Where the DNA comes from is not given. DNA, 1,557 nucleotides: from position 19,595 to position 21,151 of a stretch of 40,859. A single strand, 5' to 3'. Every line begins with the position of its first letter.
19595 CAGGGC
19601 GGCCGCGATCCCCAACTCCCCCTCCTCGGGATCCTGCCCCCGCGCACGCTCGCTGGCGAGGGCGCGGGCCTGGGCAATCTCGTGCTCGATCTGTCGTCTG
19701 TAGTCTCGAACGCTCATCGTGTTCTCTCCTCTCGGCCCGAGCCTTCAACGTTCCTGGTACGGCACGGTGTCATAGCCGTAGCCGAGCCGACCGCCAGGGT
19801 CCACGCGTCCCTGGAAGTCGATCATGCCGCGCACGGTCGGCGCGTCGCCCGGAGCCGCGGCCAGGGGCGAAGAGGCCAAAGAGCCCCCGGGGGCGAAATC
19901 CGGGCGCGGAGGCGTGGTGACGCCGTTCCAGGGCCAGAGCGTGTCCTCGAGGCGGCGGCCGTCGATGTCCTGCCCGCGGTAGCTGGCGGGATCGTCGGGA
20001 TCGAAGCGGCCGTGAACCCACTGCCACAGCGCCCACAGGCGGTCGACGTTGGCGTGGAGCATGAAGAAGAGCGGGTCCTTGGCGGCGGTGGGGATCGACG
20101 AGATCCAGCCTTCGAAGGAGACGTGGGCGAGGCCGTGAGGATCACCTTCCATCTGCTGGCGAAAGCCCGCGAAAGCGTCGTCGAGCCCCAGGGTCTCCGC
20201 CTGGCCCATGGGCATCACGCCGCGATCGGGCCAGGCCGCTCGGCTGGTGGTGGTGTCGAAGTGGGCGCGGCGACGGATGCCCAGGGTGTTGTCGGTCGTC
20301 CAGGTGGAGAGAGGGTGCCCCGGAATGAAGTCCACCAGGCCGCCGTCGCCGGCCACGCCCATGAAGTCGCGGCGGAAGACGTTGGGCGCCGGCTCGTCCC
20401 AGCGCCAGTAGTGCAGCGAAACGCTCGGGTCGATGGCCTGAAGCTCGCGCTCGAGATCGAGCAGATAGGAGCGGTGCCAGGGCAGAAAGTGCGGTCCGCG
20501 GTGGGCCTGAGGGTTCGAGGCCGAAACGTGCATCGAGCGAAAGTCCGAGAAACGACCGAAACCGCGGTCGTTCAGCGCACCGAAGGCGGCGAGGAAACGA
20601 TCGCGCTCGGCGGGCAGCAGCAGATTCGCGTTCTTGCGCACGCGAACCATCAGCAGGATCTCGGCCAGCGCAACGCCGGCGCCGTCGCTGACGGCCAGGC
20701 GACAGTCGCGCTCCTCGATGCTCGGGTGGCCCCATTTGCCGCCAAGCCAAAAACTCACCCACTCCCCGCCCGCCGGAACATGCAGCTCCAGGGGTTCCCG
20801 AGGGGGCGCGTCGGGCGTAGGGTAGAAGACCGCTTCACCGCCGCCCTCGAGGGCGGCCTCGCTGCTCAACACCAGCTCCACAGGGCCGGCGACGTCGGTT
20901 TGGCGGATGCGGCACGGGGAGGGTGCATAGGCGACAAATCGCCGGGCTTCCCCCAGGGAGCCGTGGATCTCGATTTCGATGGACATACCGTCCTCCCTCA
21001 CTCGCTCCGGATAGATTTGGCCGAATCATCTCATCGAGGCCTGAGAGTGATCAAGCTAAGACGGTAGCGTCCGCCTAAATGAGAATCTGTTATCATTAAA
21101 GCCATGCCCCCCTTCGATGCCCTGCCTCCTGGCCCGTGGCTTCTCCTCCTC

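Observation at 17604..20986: Cytoplasmic-looking tyrosinase co-transcribed with a HEAT-repeat protein and a HEAT/SCO-like fusion: a possible non-MelC1 copper-loading module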

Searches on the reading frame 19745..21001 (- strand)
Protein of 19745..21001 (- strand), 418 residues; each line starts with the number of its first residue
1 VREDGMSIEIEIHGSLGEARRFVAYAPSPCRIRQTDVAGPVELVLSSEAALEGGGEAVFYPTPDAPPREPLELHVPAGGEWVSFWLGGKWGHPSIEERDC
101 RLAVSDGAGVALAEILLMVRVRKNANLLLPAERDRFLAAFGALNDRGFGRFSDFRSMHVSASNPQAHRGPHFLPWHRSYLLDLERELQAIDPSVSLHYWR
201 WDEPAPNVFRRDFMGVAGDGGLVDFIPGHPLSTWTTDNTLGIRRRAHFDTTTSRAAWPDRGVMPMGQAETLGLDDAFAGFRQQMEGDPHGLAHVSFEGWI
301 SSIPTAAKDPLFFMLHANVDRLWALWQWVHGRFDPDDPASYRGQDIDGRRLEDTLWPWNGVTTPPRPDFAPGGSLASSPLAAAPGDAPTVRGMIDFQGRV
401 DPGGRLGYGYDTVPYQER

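Call 3: search_protein_families(library=pfam, proteins=[window:19745-21001:-], max_evalue=0.01)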
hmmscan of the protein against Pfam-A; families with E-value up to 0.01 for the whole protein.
window:19745-21001:- (418 aa): 1 family
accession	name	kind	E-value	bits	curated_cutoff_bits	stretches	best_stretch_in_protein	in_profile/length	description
PF00264.25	Tyrosinase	-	4.6e-32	112.6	22.6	1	150-328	3-213/214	Common central domain of tyrosinase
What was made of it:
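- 19745..20986 (-): Gene 1: type-3 copper tyrosinase-family protein, 413 aa, no signal peptide. PF00264 E 4.6e-32 (call 3).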

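Call 5: find_encoding_contigs(protein=window:19745-20986:-, flank=10000, max_places=6)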
Protein window:19745-20986:- (413 aa): no gene with exactly this product is on record in the collection.
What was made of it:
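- Tried and rejected: It is not on record (call 5).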

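Call 6: search_protein_families(library=ncbifam, proteins=[window:19745-20986:-], max_evalue=1)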
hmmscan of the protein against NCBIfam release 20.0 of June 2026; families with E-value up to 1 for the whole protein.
window:19745-20986:- (413 aa): 2 families
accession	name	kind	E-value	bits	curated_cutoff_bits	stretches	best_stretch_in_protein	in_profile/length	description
NF047834.1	TyrosinaseMelC2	equivalog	1.6e-28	99.7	450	1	115-357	2-258/272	tyrosinase MelC2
NF041220.1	BagH_FevF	exception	2.4e-17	63.1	630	2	113-216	1-115/305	bagremycin/ferroverdin biosynthesis o-aminophenol oxidase BagH/FevF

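Call 26: find_homologous_proteins(query=window:19745-20986:-, max_evalue=1e-10)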
Query window:19745-20986:- (413 aa): 2072 proteins with E <= 1e-10 among 8000 candidates; the best 120 are listed.
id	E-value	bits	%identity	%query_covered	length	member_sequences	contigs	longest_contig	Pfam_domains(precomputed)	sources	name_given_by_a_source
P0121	2.5e-287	971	100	100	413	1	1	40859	PF00264.26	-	-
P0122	8.6e-195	666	70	100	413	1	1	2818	PF00264.26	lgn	-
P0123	4.7e-180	617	66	100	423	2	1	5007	PF00264.26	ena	-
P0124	1.5e-173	596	65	100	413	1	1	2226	PF00264.26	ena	-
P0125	4.4e-166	571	64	100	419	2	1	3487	PF00264.26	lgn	-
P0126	3.5e-161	555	63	100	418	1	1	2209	PF00264.26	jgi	jgi:tyrosinase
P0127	1.0e-158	547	61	100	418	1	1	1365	PF00264.26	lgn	-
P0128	3.8e-158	545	62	100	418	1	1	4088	PF00264.26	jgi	jgi:tyrosinase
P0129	4.0e-158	545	62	100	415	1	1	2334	PF00264.26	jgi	jgi:tyrosinase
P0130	1.6e-157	543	61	100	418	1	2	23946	PF00264.26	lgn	-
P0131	2.2e-157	543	59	100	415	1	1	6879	PF00264.26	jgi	-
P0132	1.4e-156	540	60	100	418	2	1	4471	PF00264.26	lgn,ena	-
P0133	3.0e-156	539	61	100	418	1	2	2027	PF00264.26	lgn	-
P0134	1.7e-155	536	60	100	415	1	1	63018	PF00264.26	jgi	jgi:tyrosinase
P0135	2.0e-155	536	60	100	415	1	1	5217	PF00264.26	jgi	jgi:tyrosinase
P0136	3.8e-155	535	61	100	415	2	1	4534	PF00264.26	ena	-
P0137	5.7e-155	535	60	100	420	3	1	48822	PF00264.26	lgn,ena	-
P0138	1.7e-153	530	60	100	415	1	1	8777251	PF00264.26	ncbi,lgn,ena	-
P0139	5.6e-153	528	59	100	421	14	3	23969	PF00264.26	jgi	jgi:tyrosinase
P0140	6.0e-152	525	59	100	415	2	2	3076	PF00264.26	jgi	jgi:tyrosinase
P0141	1.3e-150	520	59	100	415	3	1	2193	PF00264.26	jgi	-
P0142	3.1e-150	519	58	100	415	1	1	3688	PF00264.26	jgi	jgi:tyrosinase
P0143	4.6e-150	519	60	100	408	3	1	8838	PF00264.26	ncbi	-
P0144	5.0e-150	518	59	100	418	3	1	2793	PF00264.26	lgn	-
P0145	1.5e-148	514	57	100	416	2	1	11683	PF00264.26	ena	-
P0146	2.1e-148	513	58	100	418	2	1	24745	PF00264.26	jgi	jgi:tyrosinase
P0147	2.3e-145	503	56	100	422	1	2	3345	PF00264.26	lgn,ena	-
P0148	2.5e-144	500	56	100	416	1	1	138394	PF00264.26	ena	-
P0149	9.5e-144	498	55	100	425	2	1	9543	PF00264.26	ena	-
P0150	1.5e-143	497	58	99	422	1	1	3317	PF00264.26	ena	-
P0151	3.7e-143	496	57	100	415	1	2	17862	PF00264.26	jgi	jgi:tyrosinase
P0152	3.8e-143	496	55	100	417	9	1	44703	PF00264.26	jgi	jgi:tyrosinase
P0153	5.2e-143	495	58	99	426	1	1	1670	PF00264.26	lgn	-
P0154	1.1e-141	491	56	100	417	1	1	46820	PF00264.26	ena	-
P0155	2.7e-141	490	55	100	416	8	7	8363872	PF00264.26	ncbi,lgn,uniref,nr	ncbi:TYR, tyrosinase [Nostoc flagelliforme CCNUN1]|uniref:TYR, tyrosinase n=1 Tax=Nostoc flagellifor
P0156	2.2e-140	487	55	100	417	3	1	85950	PF00264.26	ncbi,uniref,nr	ncbi:tyrosinase family protein [Nostoc parmelioides FACHB-3921]|uniref:Tyrosinase family protein n=2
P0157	5.2e-140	485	56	100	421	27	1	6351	PF00264.26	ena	-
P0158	5.4e-140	485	55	100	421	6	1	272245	PF00264.26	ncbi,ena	-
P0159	5.6e-140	485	56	100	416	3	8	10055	PF00264.26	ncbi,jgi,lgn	jgi:tyrosinase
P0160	9.0e-140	485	56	100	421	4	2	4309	PF00264.26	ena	-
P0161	1.1e-139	484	55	100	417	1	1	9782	PF00264.26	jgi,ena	-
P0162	1.3e-139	484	55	100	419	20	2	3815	PF00264.26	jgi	-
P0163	1.5e-139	484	55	100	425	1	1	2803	PF00264.26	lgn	-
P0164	2.9e-139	483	55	100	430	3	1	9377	PF00264.26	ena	-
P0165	4.7e-139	482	57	100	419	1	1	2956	PF00264.26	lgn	-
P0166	2.0e-138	480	55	100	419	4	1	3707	PF00264.26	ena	-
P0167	2.0e-138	480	56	100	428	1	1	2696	PF00264.26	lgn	-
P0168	2.7e-138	480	56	100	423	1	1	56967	PF00264.26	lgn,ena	-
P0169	3.2e-138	479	57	100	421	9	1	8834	PF00264.26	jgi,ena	-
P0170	5.7e-138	479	56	100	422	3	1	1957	PF00264.26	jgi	jgi:tyrosinase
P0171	2.7e-137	476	55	100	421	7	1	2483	PF00264.26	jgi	jgi:tyrosinase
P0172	3.9e-137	476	56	99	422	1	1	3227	PF00264.26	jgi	jgi:tyrosinase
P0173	8.5e-137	475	55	100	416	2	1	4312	PF00264.26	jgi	jgi:tyrosinase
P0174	1.8e-136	474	55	100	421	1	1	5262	PF00264.26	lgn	-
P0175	1.8e-136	474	56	100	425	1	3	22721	PF00264.26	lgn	-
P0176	2.1e-136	474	55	100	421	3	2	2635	PF00264.26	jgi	jgi:tyrosinase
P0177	2.7e-136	473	54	100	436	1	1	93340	PF00264.26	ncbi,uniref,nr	ncbi:tyrosinase family protein [Anabaena azotica]|uniref:Tyrosinase family protein n=1 Tax=Anabaena 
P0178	4.0e-136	473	54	100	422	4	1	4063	PF00264.26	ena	-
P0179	4.1e-136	473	56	100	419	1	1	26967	PF00264.26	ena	-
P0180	1.9e-135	470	54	100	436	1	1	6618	PF00264.26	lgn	-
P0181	2.3e-135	470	55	99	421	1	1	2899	PF00264.26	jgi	-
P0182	3.5e-135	469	55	99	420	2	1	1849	PF00264.26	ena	-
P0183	5.4e-135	469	56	99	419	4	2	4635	PF00264.26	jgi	-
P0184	1.5e-134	467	57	99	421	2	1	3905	PF00264.26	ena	-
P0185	5.2e-134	466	54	100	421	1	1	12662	PF00264.26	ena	-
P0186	6.4e-134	465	54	100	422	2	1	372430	PF00264.26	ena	-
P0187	1.3e-133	464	55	99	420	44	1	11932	PF00264.26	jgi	jgi:tyrosinase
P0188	1.5e-133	464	54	100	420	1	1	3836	PF00264.26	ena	-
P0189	1.8e-133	464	54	100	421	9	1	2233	PF00264.26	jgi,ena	-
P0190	2.3e-133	464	55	99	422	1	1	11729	PF00264.26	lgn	-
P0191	2.5e-133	463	54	99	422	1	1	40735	PF00264.26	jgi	jgi:tyrosinase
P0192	2.8e-133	463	54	100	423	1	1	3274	PF00264.26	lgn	-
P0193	3.5e-133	463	53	100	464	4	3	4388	PF00264.26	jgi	jgi:tyrosinase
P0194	3.7e-133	463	54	99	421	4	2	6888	PF00264.26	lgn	-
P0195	4.8e-133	462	54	99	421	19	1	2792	PF00264.26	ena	-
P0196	6.7e-133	462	54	100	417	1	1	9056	PF00264.26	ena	-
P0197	7.4e-133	462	53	100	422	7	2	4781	PF00264.26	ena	-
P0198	9.8e-133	461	54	99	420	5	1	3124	PF00264.26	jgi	jgi:tyrosinase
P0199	9.9e-133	461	55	99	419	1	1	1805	PF00264.26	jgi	jgi:tyrosinase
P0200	1.2e-132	461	55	100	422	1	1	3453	PF00264.26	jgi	jgi:tyrosinase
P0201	1.4e-132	461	55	99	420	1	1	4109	PF00264.26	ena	-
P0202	1.7e-132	461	53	100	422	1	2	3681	PF00264.26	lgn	-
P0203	3.4e-132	460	52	100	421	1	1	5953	PF00264.26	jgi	jgi:tyrosinase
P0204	4.7e-132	459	54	99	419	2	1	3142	PF00264.26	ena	-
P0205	6.0e-132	459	55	99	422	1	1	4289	PF00264.26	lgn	-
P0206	7.7e-132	458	53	100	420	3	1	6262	PF00264.26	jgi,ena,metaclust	metaclust:\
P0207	2.6e-131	457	55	100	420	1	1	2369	PF00264.26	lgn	-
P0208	2.9e-131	457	53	99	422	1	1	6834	PF00264.26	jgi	jgi:tyrosinase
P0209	3.6e-131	456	55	99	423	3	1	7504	PF00264.26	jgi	jgi:tyrosinase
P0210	4.9e-131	456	54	100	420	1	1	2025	PF00264.26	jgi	jgi:tyrosinase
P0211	1.1e-130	455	52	99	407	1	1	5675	PF00264.26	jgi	jgi:tyrosinase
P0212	1.6e-130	454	51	100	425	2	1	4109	PF00264.26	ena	-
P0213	2.5e-130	453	55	99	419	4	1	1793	PF00264.26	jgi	jgi:tyrosinase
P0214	3.0e-130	453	53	99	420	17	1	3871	PF00264.26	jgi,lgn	jgi:tyrosinase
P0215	3.4e-130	453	53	100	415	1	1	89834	PF00264.26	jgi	jgi:tyrosinase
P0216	4.9e-130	453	53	100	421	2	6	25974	PF00264.26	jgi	jgi:tyrosinase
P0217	5.8e-130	452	52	99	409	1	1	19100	PF00264.26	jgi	jgi:tyrosinase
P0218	9.7e-130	452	53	99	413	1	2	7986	PF00264.26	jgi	jgi:tyrosinase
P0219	2.4e-129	450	52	100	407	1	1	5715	PF00264.26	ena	-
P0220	2.5e-129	450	52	99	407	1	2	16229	PF00264.26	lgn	-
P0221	3.3e-129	450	52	100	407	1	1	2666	PF00264.26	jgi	jgi:tyrosinase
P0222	7.9e-129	449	53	100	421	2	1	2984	PF00264.26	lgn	-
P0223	8.7e-129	448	52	100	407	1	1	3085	PF00264.26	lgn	-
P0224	1.2e-128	448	52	99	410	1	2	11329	PF00264.26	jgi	jgi:tyrosinase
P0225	2.6e-128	447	53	100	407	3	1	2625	PF00264.26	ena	-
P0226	5.4e-128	446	53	99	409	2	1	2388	PF00264.26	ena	-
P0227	1.2e-127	445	51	99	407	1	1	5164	PF00264.26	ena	-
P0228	1.6e-127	444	53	99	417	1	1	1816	PF00264.26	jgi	jgi:tyrosinase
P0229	1.7e-127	444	51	99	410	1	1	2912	PF00264.26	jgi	jgi:tyrosinase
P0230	3.8e-127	443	52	99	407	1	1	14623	PF00264.26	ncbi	-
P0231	9.8e-127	442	51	99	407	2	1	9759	PF00264.26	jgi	-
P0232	1.2e-126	441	53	99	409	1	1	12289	PF00264.26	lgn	-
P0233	1.3e-126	441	51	100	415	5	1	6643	PF00264.26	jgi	jgi:tyrosinase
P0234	1.4e-126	441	52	99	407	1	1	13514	PF00264.26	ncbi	-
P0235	1.6e-126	441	53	99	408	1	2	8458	PF00264.26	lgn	-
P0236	2.4e-126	440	51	100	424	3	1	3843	PF00264.26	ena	-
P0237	3.4e-126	440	51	99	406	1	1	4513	PF00264.26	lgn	-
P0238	4.1e-126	440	50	99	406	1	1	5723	PF00264.26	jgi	jgi:tyrosinase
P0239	6.0e-126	439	52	99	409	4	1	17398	PF00264.26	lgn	-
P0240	9.2e-126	438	51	100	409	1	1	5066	PF00264.26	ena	-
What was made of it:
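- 19745..20986 (-): 120 full-length homologues at 50-70% identity (call 26).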

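Call 32: search_solved_structures(query=A2, max_evalue=0.001, show_alignments=1)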
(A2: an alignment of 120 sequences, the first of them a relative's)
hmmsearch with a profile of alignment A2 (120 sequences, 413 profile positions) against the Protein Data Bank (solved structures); distinct sequences matched with E-value up to 0.001: 62 (the best 60 are shown).
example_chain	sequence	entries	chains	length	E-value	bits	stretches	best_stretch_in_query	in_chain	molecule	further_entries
6r83_1a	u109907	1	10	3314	3.6e-130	437.6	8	103-351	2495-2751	Hemocyanin subunit 1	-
3j32_A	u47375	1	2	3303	4.5e-118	397.8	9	112-326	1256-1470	Hemocyanin isoform 1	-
8trz_A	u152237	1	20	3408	4e-112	378.2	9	110-326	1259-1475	Hemocyanin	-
4yd9_A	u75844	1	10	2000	2.7e-76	260.2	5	114-327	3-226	hemocyanin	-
4bed_A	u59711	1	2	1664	4.8e-66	226.4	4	114-356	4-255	HEMOCYANIN KLH1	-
4bed_B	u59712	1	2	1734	2e-56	194.8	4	147-327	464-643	HEMOCYANIN KLH1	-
4yd9_B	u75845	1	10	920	2.1e-40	142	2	103-352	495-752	hemocyanin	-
4j6u_A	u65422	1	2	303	2e-34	122.3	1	113-355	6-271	Tyrosinase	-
4j6t_A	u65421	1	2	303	2.8e-34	121.8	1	113-355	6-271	Tyrosinase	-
9h2o_A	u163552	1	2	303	2.9e-34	121.8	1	113-355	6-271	Tyrosinase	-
3nm8_A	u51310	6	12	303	3.4e-34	121.5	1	113-355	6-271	Tyrosinase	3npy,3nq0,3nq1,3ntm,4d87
4p6r_A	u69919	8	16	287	3.7e-34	121.4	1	113-355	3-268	Tyrosinase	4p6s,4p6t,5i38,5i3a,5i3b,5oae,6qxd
6ei4_A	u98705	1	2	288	3.8e-34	121.4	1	113-355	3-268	Tyrosinase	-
3nq5_A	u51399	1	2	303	3.8e-34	121.4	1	113-355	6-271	Tyrosinase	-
4j6v_A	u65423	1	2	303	3.8e-34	121.3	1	113-355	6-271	Tyrosinase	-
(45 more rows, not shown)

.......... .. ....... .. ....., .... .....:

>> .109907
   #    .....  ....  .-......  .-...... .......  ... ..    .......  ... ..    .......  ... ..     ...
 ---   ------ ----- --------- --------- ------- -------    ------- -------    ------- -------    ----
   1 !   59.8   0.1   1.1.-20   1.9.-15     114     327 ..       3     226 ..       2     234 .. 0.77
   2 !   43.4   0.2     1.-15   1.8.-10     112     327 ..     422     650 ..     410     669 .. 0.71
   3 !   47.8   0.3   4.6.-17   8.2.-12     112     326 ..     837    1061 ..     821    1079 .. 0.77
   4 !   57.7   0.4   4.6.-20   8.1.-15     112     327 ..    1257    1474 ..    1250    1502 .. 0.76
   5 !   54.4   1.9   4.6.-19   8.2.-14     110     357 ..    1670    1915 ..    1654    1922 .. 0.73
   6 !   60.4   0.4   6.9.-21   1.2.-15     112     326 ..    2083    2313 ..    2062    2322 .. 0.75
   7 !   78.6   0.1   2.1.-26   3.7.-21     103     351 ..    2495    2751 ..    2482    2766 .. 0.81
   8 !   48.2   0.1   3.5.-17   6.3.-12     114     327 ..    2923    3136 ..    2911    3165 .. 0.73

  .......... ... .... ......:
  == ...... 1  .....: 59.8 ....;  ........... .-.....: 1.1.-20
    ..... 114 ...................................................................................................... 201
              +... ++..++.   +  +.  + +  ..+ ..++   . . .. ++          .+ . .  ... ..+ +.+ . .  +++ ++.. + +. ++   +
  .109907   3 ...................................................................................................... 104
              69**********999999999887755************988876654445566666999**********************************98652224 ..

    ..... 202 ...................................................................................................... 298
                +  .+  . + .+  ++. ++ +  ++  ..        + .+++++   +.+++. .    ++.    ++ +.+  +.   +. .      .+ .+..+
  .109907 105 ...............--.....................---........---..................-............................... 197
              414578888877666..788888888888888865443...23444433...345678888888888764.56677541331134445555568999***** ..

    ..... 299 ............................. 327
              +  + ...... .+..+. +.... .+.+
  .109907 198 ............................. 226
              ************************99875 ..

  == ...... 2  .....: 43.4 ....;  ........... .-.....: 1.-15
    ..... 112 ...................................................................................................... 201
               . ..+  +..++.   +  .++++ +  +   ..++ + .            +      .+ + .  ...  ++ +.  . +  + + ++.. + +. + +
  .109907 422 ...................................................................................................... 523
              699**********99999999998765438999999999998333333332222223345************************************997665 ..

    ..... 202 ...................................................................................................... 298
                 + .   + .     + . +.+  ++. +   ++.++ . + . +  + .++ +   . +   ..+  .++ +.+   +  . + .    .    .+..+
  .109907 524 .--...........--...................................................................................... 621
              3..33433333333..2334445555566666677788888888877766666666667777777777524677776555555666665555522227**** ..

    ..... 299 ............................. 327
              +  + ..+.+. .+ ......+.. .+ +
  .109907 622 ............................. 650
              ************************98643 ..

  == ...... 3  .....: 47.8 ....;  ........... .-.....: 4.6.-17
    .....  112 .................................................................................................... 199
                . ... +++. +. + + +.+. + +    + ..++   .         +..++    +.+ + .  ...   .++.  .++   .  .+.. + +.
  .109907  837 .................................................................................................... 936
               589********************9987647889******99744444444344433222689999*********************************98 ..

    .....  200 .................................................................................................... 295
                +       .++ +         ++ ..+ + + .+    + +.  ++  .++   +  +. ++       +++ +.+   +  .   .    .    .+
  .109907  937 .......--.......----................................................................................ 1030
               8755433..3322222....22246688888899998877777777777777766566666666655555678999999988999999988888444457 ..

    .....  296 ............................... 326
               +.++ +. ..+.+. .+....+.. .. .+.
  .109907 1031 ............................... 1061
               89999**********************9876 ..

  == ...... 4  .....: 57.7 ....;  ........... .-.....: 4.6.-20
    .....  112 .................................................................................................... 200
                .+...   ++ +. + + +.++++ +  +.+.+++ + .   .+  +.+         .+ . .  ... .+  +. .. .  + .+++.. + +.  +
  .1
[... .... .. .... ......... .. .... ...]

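Call 42: predict_structure(alignment_id=A2)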
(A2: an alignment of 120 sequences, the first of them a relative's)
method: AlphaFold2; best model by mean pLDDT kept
length: 413 residues; sequences in the alignment: 120
mean_pLDDT: 96.1   pTM: 0.94
mean pLDDT of the five models: 96.1, 95.4, 95.4, 92.8, 91.1
residues with pLDDT >= 90: 392; 70-90: 19; 50-70: 2; < 50: 0
segments of 3 or more residues with pLDDT < 50: none
pLDDT, mean of each block of 10 residues (from residue 1): 95 95 96 93 98 95 97 96 97 98 97 98 98 98 97 95 97 98 97 98 98 96 98 97 97 94 98 97 96 95 98 98 96 97 96 95 94 93 97 88 95 67
secondary structure, 60 per line:
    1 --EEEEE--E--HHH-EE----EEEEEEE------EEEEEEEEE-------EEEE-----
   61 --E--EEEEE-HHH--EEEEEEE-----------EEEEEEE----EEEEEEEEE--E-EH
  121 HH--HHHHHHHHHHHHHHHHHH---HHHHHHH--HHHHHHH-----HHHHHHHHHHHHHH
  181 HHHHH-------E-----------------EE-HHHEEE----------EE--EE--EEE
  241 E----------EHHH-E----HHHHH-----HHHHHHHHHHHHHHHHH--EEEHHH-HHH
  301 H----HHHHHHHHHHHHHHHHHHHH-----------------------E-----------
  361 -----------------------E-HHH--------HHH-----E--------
elements in order: E3-7 E23-29 E36-44 E52-55 E66-70 E77-83 E95-101 E106-114 H125-142 H146-152 H155-161 H167-185 E217-219 E238-241 H262-266 H272-288 E291-293 H298-301 H306-325
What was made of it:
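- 19745..20986 (-): AF2 pLDDT 96.1, pTM 0.94 (call 42).
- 20645..20986 (-): N-terminal all-beta accessory domain of the tyrosinase (residues 1-114), with near-invariant C25 and invariant R28 (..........). Strands only in the AF2 model (call 42).
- Checked: The N-terminal ~114 residues form an extra all-beta domain (AF2 model, pLDDT 96, call 42).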
